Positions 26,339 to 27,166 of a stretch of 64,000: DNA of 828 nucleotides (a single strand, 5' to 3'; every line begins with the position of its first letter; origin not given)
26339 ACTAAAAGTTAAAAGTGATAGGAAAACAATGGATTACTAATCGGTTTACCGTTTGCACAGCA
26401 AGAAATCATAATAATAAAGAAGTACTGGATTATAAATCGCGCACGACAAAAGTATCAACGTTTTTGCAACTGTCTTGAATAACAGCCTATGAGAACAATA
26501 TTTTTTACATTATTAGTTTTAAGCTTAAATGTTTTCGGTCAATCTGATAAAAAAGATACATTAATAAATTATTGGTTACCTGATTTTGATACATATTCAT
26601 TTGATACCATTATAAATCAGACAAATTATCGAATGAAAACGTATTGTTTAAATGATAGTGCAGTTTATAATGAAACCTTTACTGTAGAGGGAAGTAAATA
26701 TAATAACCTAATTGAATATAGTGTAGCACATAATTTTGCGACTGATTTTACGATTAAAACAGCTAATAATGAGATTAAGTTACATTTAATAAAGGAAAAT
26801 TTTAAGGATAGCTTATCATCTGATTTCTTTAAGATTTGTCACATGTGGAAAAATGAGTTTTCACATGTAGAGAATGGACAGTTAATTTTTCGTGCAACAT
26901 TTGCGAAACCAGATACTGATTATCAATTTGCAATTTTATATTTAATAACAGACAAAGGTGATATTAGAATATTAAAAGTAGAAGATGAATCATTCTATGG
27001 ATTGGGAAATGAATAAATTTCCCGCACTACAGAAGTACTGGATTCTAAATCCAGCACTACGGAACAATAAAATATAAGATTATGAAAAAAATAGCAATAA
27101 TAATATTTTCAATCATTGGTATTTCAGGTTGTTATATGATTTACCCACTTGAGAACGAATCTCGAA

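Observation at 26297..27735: Cassette-array organisation: conserved 84-bp repeat X and GGATT-N3-AATCC stem-loop motifs between small exported-protein genes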

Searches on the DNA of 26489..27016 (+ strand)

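Call 68: search_rna_families(sources=[L222, L112, L192, L151, L086, L141, L161, L220], threshold=evalue, max_evalue=1)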
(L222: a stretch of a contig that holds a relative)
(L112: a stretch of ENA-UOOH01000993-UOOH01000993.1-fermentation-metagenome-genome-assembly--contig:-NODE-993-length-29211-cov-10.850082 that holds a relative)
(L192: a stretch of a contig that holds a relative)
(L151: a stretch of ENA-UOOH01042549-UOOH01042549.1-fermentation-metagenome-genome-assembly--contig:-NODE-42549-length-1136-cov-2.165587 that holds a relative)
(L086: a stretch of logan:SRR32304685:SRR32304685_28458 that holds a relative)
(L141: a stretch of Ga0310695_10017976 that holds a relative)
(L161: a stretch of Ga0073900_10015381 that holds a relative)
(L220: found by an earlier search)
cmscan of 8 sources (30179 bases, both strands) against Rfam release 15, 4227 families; matches with E-value up to 1: 1.
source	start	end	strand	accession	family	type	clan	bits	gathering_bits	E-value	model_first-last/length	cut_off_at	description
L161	1252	1282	+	RF01319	CRISPR-DR6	Gene; CRISPR;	-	24.8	39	0.42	1-30/30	no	CRISPR RNA direct repeat element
